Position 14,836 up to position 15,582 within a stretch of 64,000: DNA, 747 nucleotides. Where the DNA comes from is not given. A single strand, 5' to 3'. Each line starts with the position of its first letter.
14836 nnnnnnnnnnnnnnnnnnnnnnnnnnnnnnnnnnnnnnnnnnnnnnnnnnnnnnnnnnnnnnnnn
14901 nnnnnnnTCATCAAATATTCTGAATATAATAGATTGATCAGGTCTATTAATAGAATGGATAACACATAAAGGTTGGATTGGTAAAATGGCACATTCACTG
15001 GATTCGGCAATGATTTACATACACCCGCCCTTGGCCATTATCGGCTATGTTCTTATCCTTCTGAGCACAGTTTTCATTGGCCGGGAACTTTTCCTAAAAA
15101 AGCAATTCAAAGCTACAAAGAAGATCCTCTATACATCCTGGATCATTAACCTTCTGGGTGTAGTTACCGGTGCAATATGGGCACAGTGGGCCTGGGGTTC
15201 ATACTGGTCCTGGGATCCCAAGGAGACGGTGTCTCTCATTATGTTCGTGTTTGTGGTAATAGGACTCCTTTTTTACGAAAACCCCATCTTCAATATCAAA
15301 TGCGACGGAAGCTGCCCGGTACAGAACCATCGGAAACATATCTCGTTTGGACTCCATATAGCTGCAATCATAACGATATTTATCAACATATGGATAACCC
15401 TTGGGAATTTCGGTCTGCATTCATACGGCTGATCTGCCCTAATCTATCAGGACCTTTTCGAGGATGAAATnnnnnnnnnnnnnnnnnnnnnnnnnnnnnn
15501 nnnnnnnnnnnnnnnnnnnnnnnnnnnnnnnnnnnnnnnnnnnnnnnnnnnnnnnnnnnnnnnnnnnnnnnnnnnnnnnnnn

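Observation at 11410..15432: Compact haem-c module: two paralogous CXXCH-headed surface proteins followed by a minimal WWD haem-handling protein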

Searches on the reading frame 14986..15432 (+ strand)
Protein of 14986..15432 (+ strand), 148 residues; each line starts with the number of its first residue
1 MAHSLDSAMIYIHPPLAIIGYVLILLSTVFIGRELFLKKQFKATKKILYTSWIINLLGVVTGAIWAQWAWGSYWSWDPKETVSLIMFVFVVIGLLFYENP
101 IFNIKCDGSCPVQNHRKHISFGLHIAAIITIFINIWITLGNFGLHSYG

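Call 3: search_protein_families(library=pfam, proteins=[window:14986-15432:+], max_evalue=1)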
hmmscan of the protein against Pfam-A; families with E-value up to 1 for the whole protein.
window:14986-15432:+ (148 aa): 1 family
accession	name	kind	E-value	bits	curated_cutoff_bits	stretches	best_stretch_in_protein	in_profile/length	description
PF01578.25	Cytochrom_C_asm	-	4.6e-17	62.8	29.9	1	3-97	65-175/212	Cytochrome C assembly protein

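Call 4: search_protein_families(library=ncbifam, proteins=[window:14986-15432:+], max_evalue=1)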
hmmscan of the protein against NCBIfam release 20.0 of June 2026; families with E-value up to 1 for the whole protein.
window:14986-15432:+ (148 aa): 5 families
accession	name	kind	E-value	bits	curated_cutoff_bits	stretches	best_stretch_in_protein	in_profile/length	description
TIGR03144.1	cytochr_II_ccsB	equivalog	7.4e-13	48.8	187.6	1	46-148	162-252/252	c-type cytochrome biogenesis protein CcsB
TIGR01191.1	ccmC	subfamily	1.7e-11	44.4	186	1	8-139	11-139/184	heme ABC transporter permease CcmC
TIGR00353.1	nrfE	subfamily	9.9e-08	31.3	569.05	1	10-88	117-201/578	heme lyase CcmF/NrfE family subunit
TIGR03145.1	cyt_nit_nrfE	subfamily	4.4e-07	29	927.3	1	10-88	169-253/631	heme lyase NrfEFG subunit NrfE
NF007691.0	PRK10369.1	subfamily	2.1e-06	26.8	394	1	10-88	171-255/573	heme lyase NrfEFG subunit NrfE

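Call 8: find_homologous_proteins(query=window:14986-15432:+)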
Query window:14986-15432:+ (148 aa): 333 proteins with E <= 0.001 among 415 candidates; the best 120 are listed.
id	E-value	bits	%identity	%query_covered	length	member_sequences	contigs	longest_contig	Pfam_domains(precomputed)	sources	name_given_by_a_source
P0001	8.4e-92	323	98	100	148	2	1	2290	PF01578.26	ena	-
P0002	9.2e-41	158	57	100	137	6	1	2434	PF01578.26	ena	-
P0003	3.4e-35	139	54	100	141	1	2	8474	PF01578.26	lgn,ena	-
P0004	1.4e-34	137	49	100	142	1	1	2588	PF01578.26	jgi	jgi:cytochrome c biogenesis factor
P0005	1.9e-33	134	49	100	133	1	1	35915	PF01578.26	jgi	jgi:cytochrome c biogenesis factor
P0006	6.9e-33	132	47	100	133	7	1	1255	PF01578.26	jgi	-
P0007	7.9e-33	132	48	100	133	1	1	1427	PF01578.26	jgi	jgi:ABC-type transport system involved in cytochrome c biogenesis permease subunit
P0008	1.0e-31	128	48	95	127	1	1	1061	PF01578.26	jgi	jgi:cytochrome c biogenesis factor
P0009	2.8e-31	127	48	100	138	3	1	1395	PF01578.26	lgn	-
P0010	7.5e-31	125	48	99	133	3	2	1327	PF01578.26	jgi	jgi:cytochrome c biogenesis factor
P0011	1.3e-30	125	46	100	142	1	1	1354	PF01578.26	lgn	-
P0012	1.4e-30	124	47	100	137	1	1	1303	PF01578.26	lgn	-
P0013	5.9e-30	122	48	100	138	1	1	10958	PF01578.26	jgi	jgi:cytochrome c biogenesis factor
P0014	4.2e-29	120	47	100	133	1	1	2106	PF01578.26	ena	-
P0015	1.3e-28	118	43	100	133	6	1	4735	PF01578.26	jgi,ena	-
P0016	1.4e-28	118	47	95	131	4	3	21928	PF01578.26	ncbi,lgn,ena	-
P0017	5.6e-28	116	47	95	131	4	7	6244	PF01578.26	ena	-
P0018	1.1e-27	115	44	100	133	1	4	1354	PF01578.26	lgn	-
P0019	5.0e-25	106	45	94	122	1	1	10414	PF01578.26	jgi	jgi:ABC-type transport system involved in cytochrome c biogenesis permease subunit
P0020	5.2e-25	106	44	100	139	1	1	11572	PF01578.26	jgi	-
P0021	1.1e-24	105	47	89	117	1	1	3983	PF01578.26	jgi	jgi:ABC-type transport system involved in cytochrome c biogenesis permease subunit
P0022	3.2e-24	104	55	66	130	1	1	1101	PF01578.26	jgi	jgi:ABC-type transport system involved in cytochrome c biogenesis permease subunit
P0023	7.2e-24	103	47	83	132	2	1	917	PF01578.26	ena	-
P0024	2.4e-23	101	44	99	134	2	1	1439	PF01578.26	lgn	-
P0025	3.8e-23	100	54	65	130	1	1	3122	PF01578.26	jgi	jgi:ABC-type transport system involved in cytochrome c biogenesis permease subunit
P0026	7.0e-23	99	45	99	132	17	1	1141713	PF01578.26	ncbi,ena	-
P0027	1.1e-22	99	50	69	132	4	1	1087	PF01578.26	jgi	jgi:ABC-type transport system involved in cytochrome c biogenesis permease subunit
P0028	1.1e-22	99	51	66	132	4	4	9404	PF01578.26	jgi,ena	-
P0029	1.4e-22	99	51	66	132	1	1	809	PF01578.26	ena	-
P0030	1.5e-22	98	57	59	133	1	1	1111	PF01578.26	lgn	-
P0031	1.6e-22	98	50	69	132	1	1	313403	PF01578.26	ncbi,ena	-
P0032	1.7e-22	98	49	66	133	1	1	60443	PF01578.26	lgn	-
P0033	2.7e-22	98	47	66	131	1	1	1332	PF01578.26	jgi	jgi:ABC-type transport system involved in cytochrome c biogenesis permease subunit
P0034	3.0e-22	97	52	60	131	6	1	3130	PF01578.26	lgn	-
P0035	3.4e-22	97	50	65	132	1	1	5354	PF01578.26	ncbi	-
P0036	3.5e-22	97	39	99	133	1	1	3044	PF01578.26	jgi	jgi:cytochrome c biogenesis factor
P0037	4.3e-22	97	51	64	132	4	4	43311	PF01578.26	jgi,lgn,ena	-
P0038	4.5e-22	97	51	72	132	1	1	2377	PF01578.26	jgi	jgi:ABC-type transport system involved in cytochrome c biogenesis permease subunit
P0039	4.7e-22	97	47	67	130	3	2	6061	PF01578.26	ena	-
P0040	4.7e-22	97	51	64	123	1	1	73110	PF01578.26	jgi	jgi:ABC-type transport system involved in cytochrome c biogenesis permease subunit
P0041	5.4e-22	97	56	60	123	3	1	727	PF01578.26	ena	-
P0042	9.6e-22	96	38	99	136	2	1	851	PF01578.26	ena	-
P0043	9.6e-22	96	39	99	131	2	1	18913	PF01578.26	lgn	-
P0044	1.0e-21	96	45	84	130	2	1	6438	PF01578.26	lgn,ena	-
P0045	1.6e-21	95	51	64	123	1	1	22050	PF01578.26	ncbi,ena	-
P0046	1.9e-21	95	51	65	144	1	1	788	PF01578.26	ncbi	-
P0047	2.0e-21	95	39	99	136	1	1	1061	PF01578.26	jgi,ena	-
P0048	2.0e-21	95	49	65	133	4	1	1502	PF01578.26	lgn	-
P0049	2.2e-21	95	39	98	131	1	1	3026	PF01578.26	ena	-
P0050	2.2e-21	95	49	65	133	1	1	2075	PF01578.26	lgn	-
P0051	2.4e-21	95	51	63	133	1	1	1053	PF01578.26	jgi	jgi:ABC-type transport system involved in cytochrome c biogenesis permease subunit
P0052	3.0e-21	94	50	67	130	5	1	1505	PF01578.26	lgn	-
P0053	3.2e-21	94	40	99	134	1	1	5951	PF01578.26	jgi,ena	jgi:ABC-type transport system involved in cytochrome c biogenesis permease subunit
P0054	3.9e-21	94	51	63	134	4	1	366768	PF01578.26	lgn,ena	-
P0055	4.0e-21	94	49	64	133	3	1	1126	PF01578.26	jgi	jgi:ABC-type transport system involved in cytochrome c biogenesis permease subunit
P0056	5.9e-21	93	53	60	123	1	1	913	PF01578.26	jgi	jgi:ABC-type transport system involved in cytochrome c biogenesis permease subunit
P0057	7.2e-21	93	40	99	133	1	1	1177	PF01578.26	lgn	-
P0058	7.9e-21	93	40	100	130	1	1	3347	PF01578.26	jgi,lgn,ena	-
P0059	8.3e-21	93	50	68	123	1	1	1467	PF01578.26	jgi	jgi:ABC-type transport system involved in cytochrome c biogenesis permease subunit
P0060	8.3e-21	93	54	59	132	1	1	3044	PF01578.26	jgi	jgi:ABC-type transport system involved in cytochrome c biogenesis permease subunit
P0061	9.8e-21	93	50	68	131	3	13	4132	PF01578.26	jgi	jgi:ABC-type transport system involved in cytochrome c biogenesis permease subunit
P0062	9.8e-21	93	49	67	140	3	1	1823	PF01578.26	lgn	-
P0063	1.0e-20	92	51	68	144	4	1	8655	PF01578.26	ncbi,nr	ncbi:MAG: cytochrome c biogenesis protein [Candidatus Bathyarchaeota archaeon]|nr:cytochrome c bioge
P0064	1.1e-20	92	50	67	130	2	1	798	PF01578.26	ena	-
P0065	1.4e-20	92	49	64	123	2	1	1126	PF01578.26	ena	-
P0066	1.5e-20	92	49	54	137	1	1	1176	PF01578.26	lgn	-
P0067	1.5e-20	92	48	53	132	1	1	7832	PF01578.26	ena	-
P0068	1.7e-20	92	48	59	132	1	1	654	PF01578.26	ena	-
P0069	2.1e-20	91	37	99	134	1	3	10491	PF01578.26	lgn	-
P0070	2.3e-20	91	58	53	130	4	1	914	PF01578.26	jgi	jgi:ABC-type transport system involved in cytochrome c biogenesis permease subunit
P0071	2.8e-20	91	49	65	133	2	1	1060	PF01578.26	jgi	jgi:ABC-type transport system involved in cytochrome c biogenesis permease subunit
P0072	2.9e-20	91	40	97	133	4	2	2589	PF01578.26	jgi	jgi:ABC-type transport system involved in cytochrome c biogenesis permease subunit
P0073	3.1e-20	91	45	69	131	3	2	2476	PF01578.26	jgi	jgi:ABC-type transport system involved in cytochrome c biogenesis permease subunit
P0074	3.5e-20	91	51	63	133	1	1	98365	PF01578.26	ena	-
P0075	3.9e-20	91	53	59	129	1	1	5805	PF01578.26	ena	-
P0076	4.2e-20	90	47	68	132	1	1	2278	PF01578.26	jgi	jgi:ABC-type transport system involved in cytochrome c biogenesis permease subunit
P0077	4.4e-20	90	48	63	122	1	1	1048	PF01578.26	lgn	-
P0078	4.6e-20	90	51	53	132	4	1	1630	PF01578.26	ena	-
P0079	4.6e-20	90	49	78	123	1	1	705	PF01578.26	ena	-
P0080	4.9e-20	90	50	66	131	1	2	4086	PF01578.26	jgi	jgi:ABC-type transport system involved in cytochrome c biogenesis permease subunit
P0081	5.6e-20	90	37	98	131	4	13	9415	PF01578.26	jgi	jgi:ABC-type transport system involved in cytochrome c biogenesis permease subunit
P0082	5.7e-20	90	48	63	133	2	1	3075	PF01578.26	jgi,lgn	jgi:ABC-type transport system involved in cytochrome c biogenesis permease subunit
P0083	5.7e-20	90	47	65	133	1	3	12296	PF01578.26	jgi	jgi:ABC-type transport system involved in cytochrome c biogenesis permease subunit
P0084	6.9e-20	90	41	100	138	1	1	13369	PF01578.26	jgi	jgi:ABC-type transport system involved in cytochrome c biogenesis permease subunit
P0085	9.2e-20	89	44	84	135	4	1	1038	PF01578.26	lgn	-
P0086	9.5e-20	89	55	60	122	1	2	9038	PF01578.26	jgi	jgi:Cytochrome C assembly protein.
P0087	9.7e-20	89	54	60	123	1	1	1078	PF01578.26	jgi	jgi:ABC-type transport system involved in cytochrome c biogenesis permease subunit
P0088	1.0e-19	89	44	68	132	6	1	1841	PF01578.26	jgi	jgi:ABC-type transport system involved in cytochrome c biogenesis permease subunit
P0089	1.0e-19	89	54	57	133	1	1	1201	PF01578.26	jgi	jgi:cytochrome c biogenesis factor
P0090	1.2e-19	89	47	59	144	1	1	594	PF01578.26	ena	-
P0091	1.3e-19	89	44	63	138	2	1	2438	PF01578.26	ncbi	-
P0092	1.3e-19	89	49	64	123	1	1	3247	PF01578.26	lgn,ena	-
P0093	1.3e-19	89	56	53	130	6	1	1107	PF01578.26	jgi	jgi:ABC-type transport system involved in cytochrome c biogenesis permease subunit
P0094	1.4e-19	89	40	96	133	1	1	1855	PF01578.26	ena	-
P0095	1.5e-19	89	40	100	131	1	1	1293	PF01578.26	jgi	jgi:ABC-type transport system involved in cytochrome c biogenesis permease subunit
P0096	1.5e-19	89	52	57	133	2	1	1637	PF01578.26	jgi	jgi:ABC-type transport system involved in cytochrome c biogenesis permease subunit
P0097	1.6e-19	89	49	65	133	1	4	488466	PF01578.26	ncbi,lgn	-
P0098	1.7e-19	89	40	97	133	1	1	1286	PF01578.26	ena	-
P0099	1.8e-19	88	53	57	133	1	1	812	PF01578.26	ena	-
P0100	2.0e-19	88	47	65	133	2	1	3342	PF01578.26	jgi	jgi:ABC-type transport system involved in cytochrome c biogenesis permease subunit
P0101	2.0e-19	88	52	58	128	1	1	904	PF01578.26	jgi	jgi:ABC-type transport system involved in cytochrome c biogenesis permease subunit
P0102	2.2e-19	88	52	57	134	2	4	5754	PF01578.26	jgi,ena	-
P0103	2.4e-19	88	36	100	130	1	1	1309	PF01578.26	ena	-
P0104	2.4e-19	88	47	65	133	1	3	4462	PF01578.26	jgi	jgi:ABC-type transport system involved in cytochrome c biogenesis permease subunit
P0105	2.8e-19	88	55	57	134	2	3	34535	PF01578.26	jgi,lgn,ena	jgi:ABC-type transport system involved in cytochrome c biogenesis permease subunit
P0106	2.9e-19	88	47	64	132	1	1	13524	PF01578.26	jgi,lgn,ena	-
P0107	3.7e-19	87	47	67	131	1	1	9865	PF01578.26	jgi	jgi:cytochrome c biogenesis factor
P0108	4.2e-19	87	47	65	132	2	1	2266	PF01578.26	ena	-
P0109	4.2e-19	87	51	63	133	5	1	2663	PF01578.26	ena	-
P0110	4.2e-19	87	40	100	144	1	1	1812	PF01578.26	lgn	-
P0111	4.5e-19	87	52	65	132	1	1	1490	PF01578.26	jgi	jgi:ABC-type transport system involved in cytochrome c biogenesis permease subunit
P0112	4.6e-19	87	49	65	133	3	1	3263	PF01578.26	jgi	-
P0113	5.5e-19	87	49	65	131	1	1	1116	PF01578.26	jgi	jgi:ABC-type transport system involved in cytochrome c biogenesis permease subunit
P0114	5.5e-19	87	48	60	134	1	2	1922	PF01578.26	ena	-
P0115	6.5e-19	87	50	59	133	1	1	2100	PF01578.26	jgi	jgi:ABC-type transport system involved in cytochrome c biogenesis permease subunit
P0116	6.7e-19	87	37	99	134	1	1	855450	PF01578.26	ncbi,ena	-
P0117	8.1e-19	86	48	54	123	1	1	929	PF01578.26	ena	-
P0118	1.0e-18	86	51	57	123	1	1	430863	PF01578.26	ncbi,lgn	-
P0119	1.1e-18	86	47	66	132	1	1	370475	PF01578.26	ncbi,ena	-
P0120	1.5e-18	85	47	63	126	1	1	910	PF01578.26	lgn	-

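Call 9: find_encoding_contigs(protein=P0005, flank=8000, max_places=3)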
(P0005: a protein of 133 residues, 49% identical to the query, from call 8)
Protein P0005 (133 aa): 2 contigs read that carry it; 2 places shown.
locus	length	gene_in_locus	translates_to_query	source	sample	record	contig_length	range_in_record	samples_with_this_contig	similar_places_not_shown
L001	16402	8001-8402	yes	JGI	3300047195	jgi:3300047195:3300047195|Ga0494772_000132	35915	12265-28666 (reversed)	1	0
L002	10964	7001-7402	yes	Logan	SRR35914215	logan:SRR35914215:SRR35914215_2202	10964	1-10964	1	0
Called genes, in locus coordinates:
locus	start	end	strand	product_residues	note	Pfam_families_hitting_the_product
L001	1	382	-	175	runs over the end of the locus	PF13183:Fer4_8, PF13187:Fer4_9, PF13534:Fer4_17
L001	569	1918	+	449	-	PF00390:malic, PF03949:Malic_M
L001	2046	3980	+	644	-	PF17179:Fer4_22, PF00175:NAD_binding_1, PF10418:DHODB_Fe-S_bind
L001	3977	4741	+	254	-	PF01058:Oxidored_q6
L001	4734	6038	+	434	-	PF00374:NiFeSe_Hases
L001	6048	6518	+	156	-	PF01750:HycI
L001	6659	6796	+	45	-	-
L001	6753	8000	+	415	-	-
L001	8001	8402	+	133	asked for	PF01578:Cytochrom_C_asm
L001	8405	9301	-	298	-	-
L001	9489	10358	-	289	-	-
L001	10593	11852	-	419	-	PF00085:Thioredoxin (faint)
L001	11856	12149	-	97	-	PF02597:ThiS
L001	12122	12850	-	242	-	PF00899:ThiF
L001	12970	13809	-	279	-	-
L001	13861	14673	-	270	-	PF00132:Hexapep, PF14602:Hexapep_2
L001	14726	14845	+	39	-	-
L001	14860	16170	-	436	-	PF01841:Transglut_core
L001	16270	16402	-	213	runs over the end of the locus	PF13489:Methyltransf_23, PF01209:Ubie_methyltran, PF13847:Methyltransf_31, PF08241:Methyltransf_11, PF08242:Methyltransf_12, PF13649:Methyltransf_25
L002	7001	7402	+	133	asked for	PF01578:Cytochrom_C_asm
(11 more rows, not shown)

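Call 10: find_encoding_contigs(protein=P0026, flank=8000, max_places=3)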
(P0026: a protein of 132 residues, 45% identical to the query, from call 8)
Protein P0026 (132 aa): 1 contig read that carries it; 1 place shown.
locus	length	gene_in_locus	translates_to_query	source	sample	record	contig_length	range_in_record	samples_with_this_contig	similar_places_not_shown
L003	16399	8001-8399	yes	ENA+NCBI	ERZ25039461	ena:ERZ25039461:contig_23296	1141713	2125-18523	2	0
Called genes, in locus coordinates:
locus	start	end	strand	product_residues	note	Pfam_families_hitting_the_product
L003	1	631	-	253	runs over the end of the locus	PF00156:Pribosyltran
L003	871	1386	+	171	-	-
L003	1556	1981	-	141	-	PF19027:DUF5752 (faint)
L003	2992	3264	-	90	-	-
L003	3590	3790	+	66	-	-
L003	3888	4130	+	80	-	-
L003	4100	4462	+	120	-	PF01613:Flavin_Reduct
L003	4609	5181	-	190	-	-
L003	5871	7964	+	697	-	PF18998:Flg_new_2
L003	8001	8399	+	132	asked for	PF01578:Cytochrom_C_asm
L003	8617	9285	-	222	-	PF23477:zf_Tbcl_2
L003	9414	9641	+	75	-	-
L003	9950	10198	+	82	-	-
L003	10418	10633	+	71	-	-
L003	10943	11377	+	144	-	-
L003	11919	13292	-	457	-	PF02878:PGM_PMM_I, PF02879:PGM_PMM_II, PF02880:PGM_PMM_III, PF00408:PGM_PMM_IV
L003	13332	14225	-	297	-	PF00294:PfkB, PF25270:Khk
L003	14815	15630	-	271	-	PF01478:Peptidase_A24, PF06847:Arc_PepC_II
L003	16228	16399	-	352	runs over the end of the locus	-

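Call 17: find_related_loci(query=A1, collection=genome_contigs, flank=10000)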
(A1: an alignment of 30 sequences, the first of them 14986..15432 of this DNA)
Query A1 (148 aa) in genome_contigs; peptide patterns used: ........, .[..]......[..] (x = any residue, [..] = any of these).
600 stretches matched a pattern (row limit reached: there are more); 592 encode a relative of the query (tblastn E <= 1e-3); the best 80 are kept; 80 distinct loci.
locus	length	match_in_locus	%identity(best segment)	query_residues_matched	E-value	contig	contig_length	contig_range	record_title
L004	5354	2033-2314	50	2-97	1e-25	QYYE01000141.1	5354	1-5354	Candidatus Bathyarchaeota archaeon strain BE326-BA-RLH BE326-BA-RLH_141, whole genome shotgun sequence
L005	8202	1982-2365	45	1-124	1e-24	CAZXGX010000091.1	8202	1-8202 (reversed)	MAG TPA_asm: uncultured Candidatus Bathyarchaeia archaeon isolate SRP192927_co7_369 genome assembly, contig: NODE_19003_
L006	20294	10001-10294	47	2-100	3e-23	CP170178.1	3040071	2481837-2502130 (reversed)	MAG: Candidatus Bathyarchaeia archaeon isolate Bathy6-F90_cMAG_MillC chromosome, complete genome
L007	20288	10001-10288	47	1-97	2e-22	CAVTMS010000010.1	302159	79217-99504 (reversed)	MAG: Candidatus Bathyarchaeota archaeon isolate MFD05942.bin.2.57 genome assembly, contig: contig_3597, whole genome sho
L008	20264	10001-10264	43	4-85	3e-14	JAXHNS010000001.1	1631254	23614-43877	MAG: Candidatus Neomarinimicrobiota bacterium isolate Salar_de_Ascotan_soil_MAG_ASO92 contig_502_polypolish, whole genom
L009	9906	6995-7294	39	4-94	5e-14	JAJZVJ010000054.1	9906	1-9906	MAG: bacterium isolate SKS5.bin41 NODE_13208_length_9906_cov_1.257593, whole genome shotgun sequence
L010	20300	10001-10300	36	4-94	2e-13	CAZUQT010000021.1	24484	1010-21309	MAG TPA_asm: uncultured Elusimicrobiaceae bacterium isolate SRP302447_co3_112 genome assembly, contig: NODE_5582_length_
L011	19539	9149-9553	29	5-148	6e-13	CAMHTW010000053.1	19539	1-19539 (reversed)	MAG: uncultured Prevotella sp. isolate SRR11784292_bin.59_metaWRAP_v1.3_MAG genome assembly, contig: ERZ12202954.2177, w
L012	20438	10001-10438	33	1-148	6e-13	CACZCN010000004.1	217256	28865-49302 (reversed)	MAG: uncultured Prevotellaceae bacterium isolate RUG12487 genome assembly, contig: RUG12487_asm_4, whole genome shotgun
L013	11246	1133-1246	67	57-95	2e-12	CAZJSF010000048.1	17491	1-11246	MAG TPA_asm: uncultured Thermodesulfobacteriota bacterium isolate binchicken_co176_137 genome assembly, contig: NODE_196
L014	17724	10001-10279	41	4-88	2e-12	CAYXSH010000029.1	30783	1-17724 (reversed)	MAG TPA_asm: uncultured Syntrophorhabdus sp. isolate binchicken_co44_232 genome assembly, contig: NODE_2353_length_30783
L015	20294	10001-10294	42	4-85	2e-12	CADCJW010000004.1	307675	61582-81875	MAG: uncultured Clostridiales bacterium isolate RUG14713 genome assembly, contig: RUG14713_asm_4, whole genome shotgun s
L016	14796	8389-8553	56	38-85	4e-12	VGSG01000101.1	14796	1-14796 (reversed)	MAG: Deltaproteobacteria bacterium isolate K_DeepCast_150m_m1_199 K_DeepCast_150m_m1_199_Ga0194126_10007808, whole genom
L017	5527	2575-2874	33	1-97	4e-12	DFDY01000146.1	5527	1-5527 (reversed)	MAG TPA_asm: Bacteroidales bacterium UBA3816 UBA3816_contig_19025, whole genome shotgun sequence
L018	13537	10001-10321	35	32-148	5e-12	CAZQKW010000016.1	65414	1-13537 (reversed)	MAG TPA_asm: uncultured Thermodesulfobacteriota bacterium isolate binchicken_co107_87 genome assembly, contig: NODE_1074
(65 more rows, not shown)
